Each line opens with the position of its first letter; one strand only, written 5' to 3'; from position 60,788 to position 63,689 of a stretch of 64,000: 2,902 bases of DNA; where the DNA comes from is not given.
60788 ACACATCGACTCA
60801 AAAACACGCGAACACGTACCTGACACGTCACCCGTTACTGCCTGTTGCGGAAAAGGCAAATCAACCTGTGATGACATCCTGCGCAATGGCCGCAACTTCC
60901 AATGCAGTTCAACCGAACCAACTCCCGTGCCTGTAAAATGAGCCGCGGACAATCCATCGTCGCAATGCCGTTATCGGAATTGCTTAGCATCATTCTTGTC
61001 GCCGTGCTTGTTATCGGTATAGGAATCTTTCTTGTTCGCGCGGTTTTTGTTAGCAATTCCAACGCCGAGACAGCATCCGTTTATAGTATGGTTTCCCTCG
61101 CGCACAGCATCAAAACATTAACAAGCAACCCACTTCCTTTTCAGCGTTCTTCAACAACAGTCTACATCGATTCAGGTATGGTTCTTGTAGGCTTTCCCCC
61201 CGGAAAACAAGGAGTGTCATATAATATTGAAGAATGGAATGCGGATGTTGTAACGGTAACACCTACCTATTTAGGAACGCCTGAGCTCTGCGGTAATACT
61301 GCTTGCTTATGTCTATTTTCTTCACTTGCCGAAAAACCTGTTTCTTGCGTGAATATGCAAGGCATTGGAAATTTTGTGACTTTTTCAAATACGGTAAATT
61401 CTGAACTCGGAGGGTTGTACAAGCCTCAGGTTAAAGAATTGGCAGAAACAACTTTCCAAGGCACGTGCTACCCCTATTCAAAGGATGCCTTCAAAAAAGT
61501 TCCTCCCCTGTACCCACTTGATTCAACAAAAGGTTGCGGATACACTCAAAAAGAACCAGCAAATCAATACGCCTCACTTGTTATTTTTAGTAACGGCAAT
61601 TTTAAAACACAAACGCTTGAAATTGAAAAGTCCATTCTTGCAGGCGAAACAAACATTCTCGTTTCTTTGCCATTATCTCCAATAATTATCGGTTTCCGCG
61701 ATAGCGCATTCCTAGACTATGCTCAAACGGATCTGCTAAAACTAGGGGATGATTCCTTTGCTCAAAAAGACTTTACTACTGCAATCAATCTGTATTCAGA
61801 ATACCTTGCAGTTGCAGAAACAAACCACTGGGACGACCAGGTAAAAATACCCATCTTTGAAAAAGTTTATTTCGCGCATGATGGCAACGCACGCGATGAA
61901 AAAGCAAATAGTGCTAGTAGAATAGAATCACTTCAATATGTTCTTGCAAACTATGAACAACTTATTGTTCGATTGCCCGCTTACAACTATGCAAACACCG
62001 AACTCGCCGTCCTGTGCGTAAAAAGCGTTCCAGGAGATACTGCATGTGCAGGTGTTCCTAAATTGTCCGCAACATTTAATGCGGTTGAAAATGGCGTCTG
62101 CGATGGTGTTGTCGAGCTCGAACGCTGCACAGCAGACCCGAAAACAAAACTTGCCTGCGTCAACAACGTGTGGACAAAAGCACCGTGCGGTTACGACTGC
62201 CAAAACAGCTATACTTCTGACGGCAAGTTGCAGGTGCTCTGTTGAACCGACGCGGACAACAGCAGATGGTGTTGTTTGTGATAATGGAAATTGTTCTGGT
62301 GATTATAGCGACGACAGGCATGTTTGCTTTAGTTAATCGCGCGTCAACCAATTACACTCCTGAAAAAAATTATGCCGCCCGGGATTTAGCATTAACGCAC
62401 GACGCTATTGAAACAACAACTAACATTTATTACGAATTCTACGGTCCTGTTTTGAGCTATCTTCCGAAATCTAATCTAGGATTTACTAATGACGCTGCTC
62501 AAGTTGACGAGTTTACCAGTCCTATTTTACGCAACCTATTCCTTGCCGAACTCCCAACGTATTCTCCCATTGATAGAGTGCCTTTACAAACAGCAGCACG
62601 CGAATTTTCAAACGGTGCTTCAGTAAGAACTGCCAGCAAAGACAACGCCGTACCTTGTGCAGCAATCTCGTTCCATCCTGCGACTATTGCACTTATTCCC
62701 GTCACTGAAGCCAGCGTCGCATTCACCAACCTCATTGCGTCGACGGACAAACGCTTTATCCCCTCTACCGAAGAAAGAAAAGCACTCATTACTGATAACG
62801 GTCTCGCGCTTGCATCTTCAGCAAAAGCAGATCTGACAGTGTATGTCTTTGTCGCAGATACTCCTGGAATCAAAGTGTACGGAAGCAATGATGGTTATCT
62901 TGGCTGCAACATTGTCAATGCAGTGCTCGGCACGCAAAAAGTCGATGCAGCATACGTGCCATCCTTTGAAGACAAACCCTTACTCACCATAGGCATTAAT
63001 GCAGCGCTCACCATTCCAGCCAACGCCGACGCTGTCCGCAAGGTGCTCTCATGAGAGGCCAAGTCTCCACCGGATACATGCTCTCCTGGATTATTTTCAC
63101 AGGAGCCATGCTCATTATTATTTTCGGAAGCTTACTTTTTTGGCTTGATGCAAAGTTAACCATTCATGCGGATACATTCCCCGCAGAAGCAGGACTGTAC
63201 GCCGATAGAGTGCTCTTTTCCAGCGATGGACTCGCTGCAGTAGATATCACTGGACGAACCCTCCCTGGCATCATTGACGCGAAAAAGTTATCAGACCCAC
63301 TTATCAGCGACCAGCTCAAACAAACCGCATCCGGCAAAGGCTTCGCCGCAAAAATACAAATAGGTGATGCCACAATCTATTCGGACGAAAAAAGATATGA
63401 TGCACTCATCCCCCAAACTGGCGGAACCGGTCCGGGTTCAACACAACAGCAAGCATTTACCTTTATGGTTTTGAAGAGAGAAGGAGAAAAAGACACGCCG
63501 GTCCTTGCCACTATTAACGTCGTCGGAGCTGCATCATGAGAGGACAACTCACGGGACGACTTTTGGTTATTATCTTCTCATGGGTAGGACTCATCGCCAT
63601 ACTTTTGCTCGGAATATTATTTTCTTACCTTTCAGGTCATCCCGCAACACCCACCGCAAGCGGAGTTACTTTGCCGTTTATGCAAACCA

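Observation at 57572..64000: Island of at least 14 consecutive genes that all start with class III (prepilin-type) signal peptides, with no assembly machinery nearby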

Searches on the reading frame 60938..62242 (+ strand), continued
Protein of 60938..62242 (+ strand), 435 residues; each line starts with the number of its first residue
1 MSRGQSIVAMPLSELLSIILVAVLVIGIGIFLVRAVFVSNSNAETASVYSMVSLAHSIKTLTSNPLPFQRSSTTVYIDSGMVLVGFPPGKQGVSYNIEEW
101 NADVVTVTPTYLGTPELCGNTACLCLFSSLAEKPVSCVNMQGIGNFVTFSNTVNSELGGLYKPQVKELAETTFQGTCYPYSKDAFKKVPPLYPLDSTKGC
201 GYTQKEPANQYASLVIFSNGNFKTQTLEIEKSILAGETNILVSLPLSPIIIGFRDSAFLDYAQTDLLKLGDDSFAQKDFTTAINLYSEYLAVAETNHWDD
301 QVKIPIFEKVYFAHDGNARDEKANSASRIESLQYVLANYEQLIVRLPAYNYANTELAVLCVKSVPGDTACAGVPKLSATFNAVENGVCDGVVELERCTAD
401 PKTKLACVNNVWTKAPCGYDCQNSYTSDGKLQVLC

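Call 79: fold_search(model_id=the predicted structure, library=pdb)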
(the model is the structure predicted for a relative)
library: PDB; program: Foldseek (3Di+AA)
matches with E <= 10: 718; with E <= 0.001: 0
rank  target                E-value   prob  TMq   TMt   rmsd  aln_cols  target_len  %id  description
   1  5efr                  1.9e-02  0.87  0.16  0.17  17.2       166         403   13  Crystal Structure of a BamA-BamD fusion (released 2016-01-27)
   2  3fwv_A                6.1e-02  0.54  0.10  0.25  12.2       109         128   16  Crystal Structure of a Redesigned TPR Protein, T-MOD(VMY), in Complex with MEEVF Peptide (released 2009-04-21)
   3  5lyp                  6.4e-02  0.97  0.13  0.36   7.8       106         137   20  Crystal structure of the Tpr Domain of Sgt2. (released 2017-10-25)
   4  7obe_B                7.2e-02  0.97  0.13  0.12   6.4        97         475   12  X-ray structure of the phosphatase PAPP5 from Arabidopsis thaliana (released 2021-06-09)
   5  4nq0                  8.1e-02  0.89  0.14  0.23   7.2       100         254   20  Structural insights into yeast histone chaperone Hif1: a scaffold protein recruiting protein complexes to core histones (released 2014-07-16)
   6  4rap_C                8.1e-02  0.15  0.08  0.09  14.5       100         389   10  Crystal structure of bacterial iron-containing dodecameric glycosyltransferase TibC from enterotoxigenic E.coli H10407 (released 2014-10-29)
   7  3ck6_C                8.6e-02  0.12  0.08  0.13  19.9       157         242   15  Crystal structure of ZntB cytoplasmic domain from Vibrio parahaemolyticus RIMD 2210633 (released 2008-03-25)
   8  5lyn_A                1.5e-01  0.28  0.10  0.24  11.5       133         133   18  Structure of the Tpr Domain of Sgt2 in complex with yeast Ssa1 peptide fragment (released 2017-10-25)
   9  9n22_G                1.7e-01  0.90  0.17  0.24   6.7       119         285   15  Y20S (Sec18-Sec17-Sec9-Sso1-Snc1) EDTA - Class 2 (released 2025-10-01)
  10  5fjy_A                1.7e-01  0.82  0.14  0.21   9.6       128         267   14  Crystal structure of mouse kinesin light chain 2 (residues 161-480) (released 2016-02-24)
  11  8zak_A                1.7e-01  0.12  0.08  0.13  18.0       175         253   10  Crystal structure of the channel protein CorA from Campylobacter jejuni in complex with Ni2+ (released 2024-06-19)
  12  5jjt_A                1.8e-01  0.85  0.13  0.12   6.5        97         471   13  Crystal structure of a type 5 serine/threonine protein phosphatase from Arabidopsis thaliana (released 2017-04-26)
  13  5bt1_B                1.8e-01  0.66  0.14  0.23   7.2       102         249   20  histone chaperone Hif1 playing with histone H2A-H2B dimer (released 2016-10-26)
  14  5bt1_A                2.0e-01  0.72  0.14  0.23   7.2       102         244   20  histone chaperone Hif1 playing with histone H2A-H2B dimer (released 2016-10-26)
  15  9cru_G                2.2e-01  0.85  0.16  0.23   8.2       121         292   12  Y20S (Sec18-Sec17-Sec9-Sso1-Snc1) EDTA - Class 1 (released 2025-08-27)
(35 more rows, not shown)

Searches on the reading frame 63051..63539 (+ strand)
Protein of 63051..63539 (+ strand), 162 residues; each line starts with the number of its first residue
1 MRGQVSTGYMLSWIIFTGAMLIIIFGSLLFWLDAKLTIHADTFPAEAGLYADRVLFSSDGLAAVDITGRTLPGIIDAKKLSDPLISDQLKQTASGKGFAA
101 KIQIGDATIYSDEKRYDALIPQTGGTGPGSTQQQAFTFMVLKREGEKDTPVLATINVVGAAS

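Call 7: search_protein_families(library=pfam, max_evalue=1, proteins=[window:63051-63536:+])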
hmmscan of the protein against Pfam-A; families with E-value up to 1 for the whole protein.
window:63051-63536:+ (162 aa): 0 families

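Call 11: find_encoding_contigs(protein=window:63051-63539:+, flank=10000, max_places=6)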
Protein window:63051-63539:+ (162 aa): 1 contig read that carries it; 1 place shown.
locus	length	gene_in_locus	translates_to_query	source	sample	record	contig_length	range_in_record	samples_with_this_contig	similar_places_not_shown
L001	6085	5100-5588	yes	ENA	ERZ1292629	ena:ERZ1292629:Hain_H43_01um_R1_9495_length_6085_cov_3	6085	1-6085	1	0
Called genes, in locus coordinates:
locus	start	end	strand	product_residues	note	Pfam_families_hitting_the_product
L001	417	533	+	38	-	-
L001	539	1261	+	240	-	-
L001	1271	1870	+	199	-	-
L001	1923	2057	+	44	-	-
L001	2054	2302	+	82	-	-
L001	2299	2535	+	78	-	-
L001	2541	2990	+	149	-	-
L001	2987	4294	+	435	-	-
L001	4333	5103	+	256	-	-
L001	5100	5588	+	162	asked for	-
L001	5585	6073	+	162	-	-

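Call 31: search_solved_structures(query=window:63051-63536:+, max_evalue=5)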
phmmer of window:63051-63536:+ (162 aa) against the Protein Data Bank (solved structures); distinct sequences matched with E-value up to 5: 0.
